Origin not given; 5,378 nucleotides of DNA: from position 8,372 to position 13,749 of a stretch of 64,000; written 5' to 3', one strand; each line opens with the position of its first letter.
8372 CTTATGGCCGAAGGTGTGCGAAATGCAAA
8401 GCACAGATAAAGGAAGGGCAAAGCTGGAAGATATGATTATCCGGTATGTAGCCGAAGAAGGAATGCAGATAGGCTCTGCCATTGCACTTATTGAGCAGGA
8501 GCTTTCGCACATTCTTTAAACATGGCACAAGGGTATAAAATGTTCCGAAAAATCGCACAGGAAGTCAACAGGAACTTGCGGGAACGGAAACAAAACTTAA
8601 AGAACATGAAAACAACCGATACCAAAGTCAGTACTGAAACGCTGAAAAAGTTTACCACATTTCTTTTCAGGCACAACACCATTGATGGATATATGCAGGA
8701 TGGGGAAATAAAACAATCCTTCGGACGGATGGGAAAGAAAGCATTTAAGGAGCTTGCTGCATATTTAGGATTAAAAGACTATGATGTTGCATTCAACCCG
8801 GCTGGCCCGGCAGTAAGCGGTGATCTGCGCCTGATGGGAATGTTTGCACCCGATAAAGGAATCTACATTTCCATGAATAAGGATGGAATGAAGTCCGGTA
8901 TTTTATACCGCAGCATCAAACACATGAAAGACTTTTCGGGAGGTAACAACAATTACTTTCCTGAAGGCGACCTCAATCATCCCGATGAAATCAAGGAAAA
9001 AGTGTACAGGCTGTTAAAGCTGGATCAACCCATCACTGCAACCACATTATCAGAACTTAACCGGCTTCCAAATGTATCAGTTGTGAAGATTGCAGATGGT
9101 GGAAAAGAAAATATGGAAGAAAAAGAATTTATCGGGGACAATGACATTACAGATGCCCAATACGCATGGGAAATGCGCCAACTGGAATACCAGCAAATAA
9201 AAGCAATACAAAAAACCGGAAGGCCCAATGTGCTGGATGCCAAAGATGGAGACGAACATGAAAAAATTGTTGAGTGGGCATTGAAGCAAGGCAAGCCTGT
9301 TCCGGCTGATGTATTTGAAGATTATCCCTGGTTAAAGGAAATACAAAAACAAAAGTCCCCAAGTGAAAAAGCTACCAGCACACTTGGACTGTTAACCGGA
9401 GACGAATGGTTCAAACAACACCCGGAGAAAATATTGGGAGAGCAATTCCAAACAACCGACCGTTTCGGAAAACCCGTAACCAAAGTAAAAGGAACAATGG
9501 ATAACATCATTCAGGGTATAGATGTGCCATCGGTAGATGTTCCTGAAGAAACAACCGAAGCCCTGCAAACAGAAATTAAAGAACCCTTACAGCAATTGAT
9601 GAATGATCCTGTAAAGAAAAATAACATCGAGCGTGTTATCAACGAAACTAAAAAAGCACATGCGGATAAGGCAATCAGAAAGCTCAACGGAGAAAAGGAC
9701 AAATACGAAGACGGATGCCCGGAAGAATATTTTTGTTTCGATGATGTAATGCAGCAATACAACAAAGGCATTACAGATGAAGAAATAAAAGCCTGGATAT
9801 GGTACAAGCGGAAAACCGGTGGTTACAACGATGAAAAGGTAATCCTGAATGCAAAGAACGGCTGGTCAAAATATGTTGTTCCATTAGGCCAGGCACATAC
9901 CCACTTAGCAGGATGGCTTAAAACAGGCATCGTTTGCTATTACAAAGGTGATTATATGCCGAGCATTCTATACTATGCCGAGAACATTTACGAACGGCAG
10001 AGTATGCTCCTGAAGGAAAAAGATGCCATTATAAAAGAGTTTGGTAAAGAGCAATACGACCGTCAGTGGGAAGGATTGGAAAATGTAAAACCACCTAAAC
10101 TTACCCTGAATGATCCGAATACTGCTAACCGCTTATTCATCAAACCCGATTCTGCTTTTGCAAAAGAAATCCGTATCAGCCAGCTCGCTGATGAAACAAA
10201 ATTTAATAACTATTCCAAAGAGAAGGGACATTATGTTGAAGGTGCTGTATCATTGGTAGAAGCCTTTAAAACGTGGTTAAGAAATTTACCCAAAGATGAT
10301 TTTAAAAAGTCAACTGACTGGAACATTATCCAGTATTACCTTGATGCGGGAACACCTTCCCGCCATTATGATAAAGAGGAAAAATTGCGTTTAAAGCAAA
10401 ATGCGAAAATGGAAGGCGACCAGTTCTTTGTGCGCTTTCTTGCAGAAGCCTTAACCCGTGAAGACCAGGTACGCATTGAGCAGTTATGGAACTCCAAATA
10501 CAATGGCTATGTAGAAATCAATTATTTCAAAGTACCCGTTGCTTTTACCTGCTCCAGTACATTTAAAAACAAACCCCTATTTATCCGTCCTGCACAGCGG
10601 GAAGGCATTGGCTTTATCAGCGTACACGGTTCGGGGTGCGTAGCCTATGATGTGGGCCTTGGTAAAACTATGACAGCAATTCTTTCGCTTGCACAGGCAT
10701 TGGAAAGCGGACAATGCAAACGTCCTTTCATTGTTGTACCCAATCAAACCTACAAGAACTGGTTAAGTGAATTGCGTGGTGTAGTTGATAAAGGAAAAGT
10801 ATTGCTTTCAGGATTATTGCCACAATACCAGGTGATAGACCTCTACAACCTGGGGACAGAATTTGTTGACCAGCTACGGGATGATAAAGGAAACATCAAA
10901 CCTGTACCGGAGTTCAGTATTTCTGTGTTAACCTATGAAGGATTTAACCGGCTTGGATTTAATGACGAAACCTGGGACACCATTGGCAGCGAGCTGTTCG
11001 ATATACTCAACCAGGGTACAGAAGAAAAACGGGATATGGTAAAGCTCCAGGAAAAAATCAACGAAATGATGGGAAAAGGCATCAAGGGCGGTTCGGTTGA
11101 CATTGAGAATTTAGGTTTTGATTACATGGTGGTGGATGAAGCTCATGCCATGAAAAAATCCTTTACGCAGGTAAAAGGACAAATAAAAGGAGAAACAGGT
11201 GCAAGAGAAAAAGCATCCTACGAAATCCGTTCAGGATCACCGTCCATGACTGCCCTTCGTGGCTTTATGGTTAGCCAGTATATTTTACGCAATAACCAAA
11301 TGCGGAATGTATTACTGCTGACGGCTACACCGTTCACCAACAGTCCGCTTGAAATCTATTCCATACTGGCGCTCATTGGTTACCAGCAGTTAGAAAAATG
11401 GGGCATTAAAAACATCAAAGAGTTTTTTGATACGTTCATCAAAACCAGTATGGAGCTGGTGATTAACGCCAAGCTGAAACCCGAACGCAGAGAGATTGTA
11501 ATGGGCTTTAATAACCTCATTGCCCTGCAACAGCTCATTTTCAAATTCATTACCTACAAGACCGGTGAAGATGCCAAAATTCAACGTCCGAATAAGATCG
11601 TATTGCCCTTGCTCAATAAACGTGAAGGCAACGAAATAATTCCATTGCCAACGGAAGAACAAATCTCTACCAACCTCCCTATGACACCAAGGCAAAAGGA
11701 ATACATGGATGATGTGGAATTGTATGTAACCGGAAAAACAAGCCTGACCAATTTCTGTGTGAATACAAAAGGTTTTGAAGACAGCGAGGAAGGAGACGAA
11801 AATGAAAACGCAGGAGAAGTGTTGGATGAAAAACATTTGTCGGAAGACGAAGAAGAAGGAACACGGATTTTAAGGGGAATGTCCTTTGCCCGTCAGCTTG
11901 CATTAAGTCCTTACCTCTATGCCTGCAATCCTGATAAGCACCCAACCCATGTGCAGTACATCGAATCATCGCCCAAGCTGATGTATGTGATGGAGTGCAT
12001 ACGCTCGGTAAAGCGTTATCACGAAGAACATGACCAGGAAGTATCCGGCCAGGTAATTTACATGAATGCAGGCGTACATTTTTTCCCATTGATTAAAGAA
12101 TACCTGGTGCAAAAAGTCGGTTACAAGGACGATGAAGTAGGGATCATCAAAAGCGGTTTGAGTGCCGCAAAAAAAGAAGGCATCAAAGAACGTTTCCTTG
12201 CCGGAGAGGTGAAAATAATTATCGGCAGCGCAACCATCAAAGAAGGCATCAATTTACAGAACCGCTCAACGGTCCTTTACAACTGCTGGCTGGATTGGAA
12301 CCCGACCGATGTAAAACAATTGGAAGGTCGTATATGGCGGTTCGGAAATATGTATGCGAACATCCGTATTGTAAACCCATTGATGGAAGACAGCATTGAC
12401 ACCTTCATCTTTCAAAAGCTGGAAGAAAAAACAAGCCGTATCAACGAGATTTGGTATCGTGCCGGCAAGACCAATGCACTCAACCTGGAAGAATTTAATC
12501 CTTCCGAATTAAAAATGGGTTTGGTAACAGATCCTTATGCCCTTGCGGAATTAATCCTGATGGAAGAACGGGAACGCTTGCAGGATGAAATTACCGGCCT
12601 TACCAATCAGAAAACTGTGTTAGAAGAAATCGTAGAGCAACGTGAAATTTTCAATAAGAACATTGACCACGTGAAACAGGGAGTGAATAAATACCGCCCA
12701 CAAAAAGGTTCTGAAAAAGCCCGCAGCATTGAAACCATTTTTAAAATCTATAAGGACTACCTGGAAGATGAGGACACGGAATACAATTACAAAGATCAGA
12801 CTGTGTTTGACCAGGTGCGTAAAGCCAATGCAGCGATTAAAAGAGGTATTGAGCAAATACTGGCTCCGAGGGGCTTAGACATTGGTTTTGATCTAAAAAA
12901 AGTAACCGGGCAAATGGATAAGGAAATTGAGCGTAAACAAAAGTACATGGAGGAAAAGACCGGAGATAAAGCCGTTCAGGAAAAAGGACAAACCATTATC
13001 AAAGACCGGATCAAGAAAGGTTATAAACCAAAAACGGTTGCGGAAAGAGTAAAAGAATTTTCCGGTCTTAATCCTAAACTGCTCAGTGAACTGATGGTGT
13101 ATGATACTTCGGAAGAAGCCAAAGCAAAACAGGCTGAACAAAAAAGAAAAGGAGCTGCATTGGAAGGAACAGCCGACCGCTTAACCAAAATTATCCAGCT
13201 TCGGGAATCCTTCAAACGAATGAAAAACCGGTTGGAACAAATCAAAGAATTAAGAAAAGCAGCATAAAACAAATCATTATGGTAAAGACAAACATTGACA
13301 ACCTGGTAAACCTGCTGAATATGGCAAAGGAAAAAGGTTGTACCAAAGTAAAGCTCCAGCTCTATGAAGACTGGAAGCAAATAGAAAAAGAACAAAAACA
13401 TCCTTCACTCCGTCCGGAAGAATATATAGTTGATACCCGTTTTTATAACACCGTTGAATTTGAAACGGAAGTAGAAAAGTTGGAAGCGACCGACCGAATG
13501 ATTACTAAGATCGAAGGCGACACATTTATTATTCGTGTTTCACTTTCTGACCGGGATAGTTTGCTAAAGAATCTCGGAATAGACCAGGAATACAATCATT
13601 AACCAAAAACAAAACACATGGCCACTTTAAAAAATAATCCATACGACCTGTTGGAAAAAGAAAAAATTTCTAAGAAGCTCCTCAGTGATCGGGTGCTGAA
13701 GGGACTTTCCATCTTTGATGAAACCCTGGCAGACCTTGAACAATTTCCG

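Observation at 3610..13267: Split DarB-like giant methyltransferase plus SNF2 helicase as the first two genes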

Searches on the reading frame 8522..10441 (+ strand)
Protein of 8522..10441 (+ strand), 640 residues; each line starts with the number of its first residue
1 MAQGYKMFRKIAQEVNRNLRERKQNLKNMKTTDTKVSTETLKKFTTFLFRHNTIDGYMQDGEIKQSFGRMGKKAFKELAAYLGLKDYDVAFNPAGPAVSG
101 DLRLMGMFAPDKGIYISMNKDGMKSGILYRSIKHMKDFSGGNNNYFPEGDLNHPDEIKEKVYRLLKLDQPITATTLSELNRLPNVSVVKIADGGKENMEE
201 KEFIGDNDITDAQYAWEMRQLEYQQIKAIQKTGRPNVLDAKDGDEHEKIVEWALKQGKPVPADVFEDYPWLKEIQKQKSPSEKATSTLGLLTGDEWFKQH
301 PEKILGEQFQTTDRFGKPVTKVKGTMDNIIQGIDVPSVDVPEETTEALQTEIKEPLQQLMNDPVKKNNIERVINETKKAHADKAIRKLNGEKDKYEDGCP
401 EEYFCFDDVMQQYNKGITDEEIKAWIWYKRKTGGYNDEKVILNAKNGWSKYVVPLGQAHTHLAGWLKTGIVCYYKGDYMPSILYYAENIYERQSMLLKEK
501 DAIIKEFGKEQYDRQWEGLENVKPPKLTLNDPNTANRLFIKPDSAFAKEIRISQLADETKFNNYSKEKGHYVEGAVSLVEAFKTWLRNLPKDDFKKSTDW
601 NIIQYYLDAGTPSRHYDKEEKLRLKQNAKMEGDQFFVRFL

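Call 40: find_homologous_proteins(query=window:8522-10441:+, max_evalue=0.001)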
Query window:8522-10441:+ (640 aa): 5 proteins with E <= 0.001 among 8000 candidates.
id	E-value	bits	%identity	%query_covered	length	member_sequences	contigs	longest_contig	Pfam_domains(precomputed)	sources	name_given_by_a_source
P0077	1.5e-241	821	77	71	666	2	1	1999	-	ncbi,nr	ncbi:MAG TPA: hypothetical protein VLB84_01090, partial [Bacteroidia bacterium]|nr:hypothetical prot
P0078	2.3e-222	758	72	71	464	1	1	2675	-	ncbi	ncbi:MAG: hypothetical protein ACSLE0_07630, partial [Chitinophagaceae bacterium]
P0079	8.0e-188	644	52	73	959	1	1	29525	-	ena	-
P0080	5.4e-126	440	80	38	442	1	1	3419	-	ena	-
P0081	6.2e-92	327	46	57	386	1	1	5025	-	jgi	jgi:hypothetical protein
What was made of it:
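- Tried and rejected: A homologue search with helicase aa 1-640 returned only 5 fragments (call 40).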

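Call 56: predict_structure(alignment_id=A3)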
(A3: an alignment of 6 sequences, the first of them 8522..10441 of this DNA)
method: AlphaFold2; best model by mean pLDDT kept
length: 640 residues; sequences in the alignment: 6
mean_pLDDT: 40.9   pTM: 0.22
mean pLDDT of the five models: 40.9, 39.6, 37.9, 37.7, 35.4
residues with pLDDT >= 90: 0; 70-90: 37; 50-70: 141; < 50: 462
segments of 3 or more residues with pLDDT < 50: 24-42, 48-71, 82-213, 276-357, 375-491, 522-541, 588-640
pLDDT, mean of each block of 10 residues (from residue 1): 55 65 43 35 49 38 34 52 40 31 35 35 25 23 25 33 28 31 25 24 27 55 62 52 72 67 74 52 28 37 31 30 28 27 27 40 58 46 45 36 31 34 33 27 26 27 37 34 33 58 68 61 39 39 54 59 69 66 53 30 29 29 35 30
secondary structure, 60 per line:
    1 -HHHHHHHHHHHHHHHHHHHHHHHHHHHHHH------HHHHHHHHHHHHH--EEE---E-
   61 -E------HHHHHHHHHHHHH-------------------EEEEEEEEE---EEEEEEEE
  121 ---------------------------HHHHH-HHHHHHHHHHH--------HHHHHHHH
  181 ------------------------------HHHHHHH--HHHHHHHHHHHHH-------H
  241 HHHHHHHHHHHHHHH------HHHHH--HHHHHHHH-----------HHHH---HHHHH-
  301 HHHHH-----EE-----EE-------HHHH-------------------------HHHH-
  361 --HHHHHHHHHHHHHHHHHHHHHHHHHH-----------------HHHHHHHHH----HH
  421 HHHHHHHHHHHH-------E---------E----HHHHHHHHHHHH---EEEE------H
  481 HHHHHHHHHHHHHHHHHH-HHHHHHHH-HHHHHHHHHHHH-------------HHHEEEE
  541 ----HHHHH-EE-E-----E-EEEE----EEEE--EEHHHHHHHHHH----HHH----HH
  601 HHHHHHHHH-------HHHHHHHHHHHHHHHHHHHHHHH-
elements in order: H2-31 H38-50 E53-55 H69-81 E101-109 E113-120 H148-152 H154-164 H173-180 H211-217 H220-232 H240-255 H262-266 H269-276 H288-291 H295-299 H301-305 H327-330 H356-359 H363-388 H406-414 H419-432 H455-466 E470-473 H480-498 H500-507 H509-520 E537-540 H545-549 E562-565 E570-573 H578-587 H599-609 H617-639
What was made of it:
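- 8603..9046 (+): Helicase-protein N-terminal domain (aa 28-175). Clade-specific and optional: absent from 7 of the 20 loci. No counterpart in fused proteins. The AF2 model of aa 1-640 was unusable, pLDDT 41 (call 56).
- Tried and rejected: AF2 of helicase-protein aa 1-640 with a 6-sequence alignment gave pLDDT 41 (call 56).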

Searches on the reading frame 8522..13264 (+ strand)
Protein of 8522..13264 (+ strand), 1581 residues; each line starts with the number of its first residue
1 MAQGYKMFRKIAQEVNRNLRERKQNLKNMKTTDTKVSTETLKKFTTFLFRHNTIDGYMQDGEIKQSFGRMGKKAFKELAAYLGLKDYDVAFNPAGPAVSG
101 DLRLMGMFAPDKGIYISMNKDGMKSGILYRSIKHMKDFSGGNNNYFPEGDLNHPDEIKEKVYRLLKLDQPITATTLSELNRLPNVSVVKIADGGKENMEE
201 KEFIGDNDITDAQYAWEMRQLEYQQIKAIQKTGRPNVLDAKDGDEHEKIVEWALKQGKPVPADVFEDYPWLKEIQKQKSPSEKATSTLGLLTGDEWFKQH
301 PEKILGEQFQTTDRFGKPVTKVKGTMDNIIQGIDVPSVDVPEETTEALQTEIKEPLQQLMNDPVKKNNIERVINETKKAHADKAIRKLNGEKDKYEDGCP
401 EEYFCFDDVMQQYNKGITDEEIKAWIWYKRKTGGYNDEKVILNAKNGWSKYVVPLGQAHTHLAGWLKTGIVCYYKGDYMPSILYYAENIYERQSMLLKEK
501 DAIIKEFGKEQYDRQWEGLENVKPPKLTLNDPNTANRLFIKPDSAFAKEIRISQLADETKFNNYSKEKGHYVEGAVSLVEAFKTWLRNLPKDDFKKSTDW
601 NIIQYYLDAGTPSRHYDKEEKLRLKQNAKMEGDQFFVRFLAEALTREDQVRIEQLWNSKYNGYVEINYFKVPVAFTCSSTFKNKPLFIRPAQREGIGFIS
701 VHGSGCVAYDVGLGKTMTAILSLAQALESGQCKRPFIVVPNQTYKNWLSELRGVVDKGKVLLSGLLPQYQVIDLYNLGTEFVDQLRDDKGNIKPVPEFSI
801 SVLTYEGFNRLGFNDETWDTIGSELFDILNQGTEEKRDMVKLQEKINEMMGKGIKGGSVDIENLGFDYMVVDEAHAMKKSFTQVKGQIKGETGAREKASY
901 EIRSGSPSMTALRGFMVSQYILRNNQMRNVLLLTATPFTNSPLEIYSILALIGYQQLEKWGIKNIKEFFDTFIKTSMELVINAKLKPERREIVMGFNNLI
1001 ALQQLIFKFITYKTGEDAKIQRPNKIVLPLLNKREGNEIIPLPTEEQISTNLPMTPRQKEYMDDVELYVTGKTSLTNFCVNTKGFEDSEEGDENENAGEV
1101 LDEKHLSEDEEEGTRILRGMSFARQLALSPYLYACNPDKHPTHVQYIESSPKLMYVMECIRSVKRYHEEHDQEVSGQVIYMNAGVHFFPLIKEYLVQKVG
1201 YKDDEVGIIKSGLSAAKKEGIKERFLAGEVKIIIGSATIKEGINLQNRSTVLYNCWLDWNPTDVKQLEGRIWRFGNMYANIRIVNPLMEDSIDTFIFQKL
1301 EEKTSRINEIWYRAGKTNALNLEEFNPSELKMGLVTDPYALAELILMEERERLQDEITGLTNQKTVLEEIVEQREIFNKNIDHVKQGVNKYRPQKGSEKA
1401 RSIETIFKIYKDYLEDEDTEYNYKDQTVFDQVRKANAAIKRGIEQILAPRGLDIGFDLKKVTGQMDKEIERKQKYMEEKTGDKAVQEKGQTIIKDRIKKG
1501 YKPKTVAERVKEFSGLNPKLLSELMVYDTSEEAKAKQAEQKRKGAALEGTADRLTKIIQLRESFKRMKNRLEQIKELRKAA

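Call 6: search_protein_families(library=pfam, proteins=[window:8522-13264:+], max_evalue=0.1)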
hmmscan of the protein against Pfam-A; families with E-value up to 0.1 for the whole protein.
window:8522-13264:+ (1581 aa): 5 families
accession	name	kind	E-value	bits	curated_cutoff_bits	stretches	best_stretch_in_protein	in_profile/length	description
PF00176.29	SNF2-rel_dom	-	9e-13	48.4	24.9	2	703-884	18-144/290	SNF2-related domain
PF00271.37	Helicase_C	-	1.1e-10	42.2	23.5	1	1172-1275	12-110/110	Helicase conserved C-terminal domain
PF04851.21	ResIII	-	1.1e-05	25.8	22.5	0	702-753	23-75/164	Type III restriction enzyme, res subunit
PF00270.35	DEAD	-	0.00023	21.4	26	0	691-740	3-53/167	DEAD/DEAH box helicase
PF21502.2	Obc1_cap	-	0.057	13.7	27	0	335-409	12-79/179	Oxalate biosynthetic component 1, cap domain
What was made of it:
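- On Methyltransferase-helicase dyad of polyvalent proteins (DarB-like): Pfam SNF2-rel_dom and Helicase_C (call 6).
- On Type I/III restriction-modification: The ResIII hit is the helicase motif-I region only (call 6).
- Checked: SNF2 helicase: Pfam SNF2-rel_dom 9e-13 and Helicase_C 1.1e-10 (call 6).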

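Call 7: search_protein_families(library=phrogs, proteins=[window:8522-13264:+], max_evalue=0.01)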
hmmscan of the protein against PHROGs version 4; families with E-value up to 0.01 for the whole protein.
window:8522-13264:+ (1581 aa): 7 families
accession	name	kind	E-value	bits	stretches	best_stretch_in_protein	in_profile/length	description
phrog_1685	-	unknown function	1.6e-85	288.7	3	790-1024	958-1196/2278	-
phrog_11801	-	other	2.5e-69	234.9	2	595-1070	774-1226/2269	DNA methyltransferase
phrog_62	-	DNA, RNA and nucleotide metabolism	7.2e-37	127.5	1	584-1509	606-1301/1881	DNA helicase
phrog_10089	-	moron, auxiliary metabolic gene and host takeover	4.8e-33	114.1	3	1191-1480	2848-3138/4647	DarB-like antirestriction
phrog_23807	-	unknown function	9e-13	47.9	1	1193-1291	547-649/1053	-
phrog_21007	-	other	1.5e-05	24.3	1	1211-1332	55-175/857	DNA methyltransferase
phrog_11354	-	unknown function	0.00082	20.1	1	1222-1309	16-103/116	-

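Call 19: search_protein_families(library=padloc, proteins=[window:8522-13264:+], max_evalue=0.01)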
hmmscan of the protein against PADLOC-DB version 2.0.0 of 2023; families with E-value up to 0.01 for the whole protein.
window:8522-13264:+ (1581 aa): 19 families
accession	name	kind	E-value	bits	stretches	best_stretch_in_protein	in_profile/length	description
PDLC02634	DrmD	-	4.7e-14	49.2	2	1216-1307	525-615/900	DrmD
PDLC02621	DrmD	-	1.8e-13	47.6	1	1196-1292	541-641/1040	DrmD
PDLC02504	BrxHI|BrxHII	-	3.3e-13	46.5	1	1203-1308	510-614/971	BrxHII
PDLC02500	BrxHI|BrxHII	-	1.4e-12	45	1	1189-1309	494-607/933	BrxHI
PDLC02623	DrmD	-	1.5e-12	44.1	1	1190-1304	540-653/1040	DrmD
PDLC02632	DrmD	-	2.3e-10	37.6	1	1196-1296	542-646/662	DrmD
PDLC02193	PLD_Helicase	-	2.4e-10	37.2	1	1215-1305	739-828/905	-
PDLC02572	DrmA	-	1.9e-07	27.4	1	1200-1286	543-633/1043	DrmA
PDLC02624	DrmD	-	4.1e-07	26.9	1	1197-1287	384-478/652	DrmD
PDLC02843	DpdE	-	1.6e-06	24.3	0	708-752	181-225/1091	DpdE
PDLC02840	DpdE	-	2.2e-06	24.2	1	1218-1282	597-662/1091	DpdE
PDLC02853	DpdE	-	5.2e-06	22.7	1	1230-1307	554-632/985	DpdE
PDLC02625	DrmD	-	8e-06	22.7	1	1189-1278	281-373/792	DrmD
PDLC02633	DrmD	-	9.2e-06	21.9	1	1199-1280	549-634/839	DrmD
PDLC02629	DrmD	-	4.6e-05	20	1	1199-1287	6-98/508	DrmD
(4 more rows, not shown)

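Call 20: search_protein_families(library=ncbifam, proteins=[window:8522-13264:+], max_evalue=0.01)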
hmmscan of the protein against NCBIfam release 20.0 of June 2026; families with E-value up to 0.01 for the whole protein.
window:8522-13264:+ (1581 aa): 9 families
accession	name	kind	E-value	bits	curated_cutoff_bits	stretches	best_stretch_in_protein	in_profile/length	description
NF042964.1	phospholipD_antiphage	equivalog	1.4e-19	69.9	1100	1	1210-1310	725-825/895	phospholipase D-like domain-containing anti-phage protein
NF038317.1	DISARM_DrmD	equivalog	1.8e-16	59.7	610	1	1196-1309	526-648/1021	DISARM system SNF2-like helicase DrmD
NF003426.0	PRK04914.1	equivalog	5.5e-09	34.8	576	1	708-752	176-220/959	RNA polymerase-associated protein RapA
NF041062.1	DpdE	equivalog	5.5e-06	24.6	500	0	1215-1275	580-640/1048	protein DpdE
NF008164.0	PRK10917.1-2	equivalog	6.8e-05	21.3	785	0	1203-1274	519-590/704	ATP-dependent DNA helicase RecG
NF058637.1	helic_SCO1167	equivalog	9e-05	20.7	1200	0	703-752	489-539/932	SCO1167/SCO6262 family helicase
NF008170.0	PRK10917.2-4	equivalog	0.00072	17.6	975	0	1195-1273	638-715/826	ATP-dependent DNA helicase RecG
NF008166.0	PRK10917.1-4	equivalog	0.0012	17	864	0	1202-1273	528-599/705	ATP-dependent DNA helicase RecG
NF008165.0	PRK10917.1-3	equivalog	0.0016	17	711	0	1201-1252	507-558/692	ATP-dependent DNA helicase RecG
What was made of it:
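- Weak PADLOC/NCBIfam hits of the Helicase_C region to DrmD, BrxHI/HII and DpdE (calls 19, 20).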

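Call 25: find_related_loci(query=window:8522-13264:+, collection=viral_contigs, flank=10000)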
Query window:8522-13264:+ (1581 aa) in viral_contigs; peptide patterns used: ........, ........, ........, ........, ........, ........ (x = any residue, [..] = any of these).
6 stretches matched a pattern, but none encodes a relative of the query by tblastn (E <= 1e-3).
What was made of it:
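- Tried and rejected: IMG/VR scans found no relative of the helicase protein (call 25).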

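Call 84: search_dna_similar(query=window:8522-13264:+, collection=phages, mode=protein, max_rows=14)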
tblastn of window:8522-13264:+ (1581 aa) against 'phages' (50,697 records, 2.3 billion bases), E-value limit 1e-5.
Records with a match: 116; places in all: 116; records where one place covers at least 80% of the query: 0.
Best place of each record, by identity: <60% 116.
By first word of the organism name: Bacteriophage 25; Ralstonia 21; Escherichia 15; Burkholderia 10; Pseudomonas 5; Erwinia 5; Klebsiella 5; Streptococcus 3; Thermus 3; Leptospira 2; and 14 more.
By host as written in the record: - 34; Escherichia coli 7; Ralstonia pseudosolanacearum I-31 (MT043) 5; Ralstonia pseudosolanacearum I-33 (MT061) 4; Burkholderia cenocepacia 4; Klebsiella pneumoniae NI9 3; Ralstonia pseudosolanacearum 3; Listeria monocytogenes 2; and 37 more.
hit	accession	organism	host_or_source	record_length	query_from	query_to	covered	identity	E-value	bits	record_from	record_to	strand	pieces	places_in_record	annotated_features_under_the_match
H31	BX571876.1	Leptospira phage LE1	-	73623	296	1353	67%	28.1%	2e-105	380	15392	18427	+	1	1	unnamed protein product; putative methylase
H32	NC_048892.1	Leptospira phage LE1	-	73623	296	1353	67%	28.1%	2e-105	380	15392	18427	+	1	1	restriction endonuclease subunit M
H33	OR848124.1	Listeria phage LM 4-14-1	Listeria monocytogenes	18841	636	1443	51%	23.0%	3e-29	134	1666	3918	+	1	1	record has no annotation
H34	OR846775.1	Listeria phage LM 4-11-1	Listeria monocytogenes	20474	636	1443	51%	23.0%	3e-29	134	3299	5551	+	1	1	record has no annotation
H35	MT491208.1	Pseudomonas phage vB_PaeM_USP_25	Pseudomonas aeruginosa ATCC 27853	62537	476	1275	51%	21.0%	8e-18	97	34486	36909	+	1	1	hypothetical protein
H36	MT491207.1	Pseudomonas phage vB_PaeM_USP_18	Pseudomonas aeruginosa ATCC 27853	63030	476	1275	51%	21.0%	8e-18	97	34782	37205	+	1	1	hypothetical protein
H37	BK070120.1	Bacteriophage sp.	Helicobacter ganmani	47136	602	1310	45%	22.9%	6e-26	123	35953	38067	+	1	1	hypothetical protein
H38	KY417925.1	Ochrobactrum phage POI1126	Ochrobactrum intermedium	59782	652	1315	42%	24.0%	2e-24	118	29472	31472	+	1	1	DNA methylase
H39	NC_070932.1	Ochrobactrum phage POI1126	Ochrobactrum intermedium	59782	652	1315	42%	24.0%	2e-24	118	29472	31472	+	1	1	DarB-like antirestriction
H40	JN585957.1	Erwinia phage PEp14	Erwinia pyrifoliae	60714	652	1392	47%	21.3%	3e-23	114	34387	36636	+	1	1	putative DNA methylase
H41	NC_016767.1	Erwinia phage PEp14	Erwinia pyrifoliae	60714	652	1392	47%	21.3%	3e-23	114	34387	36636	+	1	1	DarB-like antirestriction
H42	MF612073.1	Klebsiella phage SopranoGao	Klebsiella pneumoniae 51503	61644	652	1395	47%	21.1%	2e-28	131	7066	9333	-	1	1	PLxRFG protein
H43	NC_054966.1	Klebsiella phage SopranoGao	Klebsiella pneumoniae 51503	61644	652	1395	47%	21.1%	2e-28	131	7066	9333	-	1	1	DarB-like antirestriction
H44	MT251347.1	Klebsiella phage LASTA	Klebsiella pneumoniae NI9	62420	652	1395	47%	21.1%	3e-28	130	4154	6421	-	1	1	PLxRFG domain-containing protein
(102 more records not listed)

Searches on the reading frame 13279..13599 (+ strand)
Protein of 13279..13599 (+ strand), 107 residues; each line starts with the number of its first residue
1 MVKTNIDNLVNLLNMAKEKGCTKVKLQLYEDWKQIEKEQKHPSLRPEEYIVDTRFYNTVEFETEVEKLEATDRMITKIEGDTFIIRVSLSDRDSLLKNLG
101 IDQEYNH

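Call 8: search_protein_families(library=pfam, proteins=[window:13279-13599:+], max_evalue=0.01)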
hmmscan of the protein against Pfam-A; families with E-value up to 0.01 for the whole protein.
window:13279-13599:+ (107 aa): 0 families

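Call 20: search_protein_families(library=ncbifam, proteins=[window:13279-13599:+], max_evalue=0.01)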
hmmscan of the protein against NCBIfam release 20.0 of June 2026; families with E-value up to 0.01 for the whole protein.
window:13279-13599:+ (107 aa): 1 family
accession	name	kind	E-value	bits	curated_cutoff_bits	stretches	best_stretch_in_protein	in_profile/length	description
NF038360.1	rad_fix_GrcA3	exception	0.0066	16.5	158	1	3-47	3-46/78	autonomous glycyl radical cofactor GrcA3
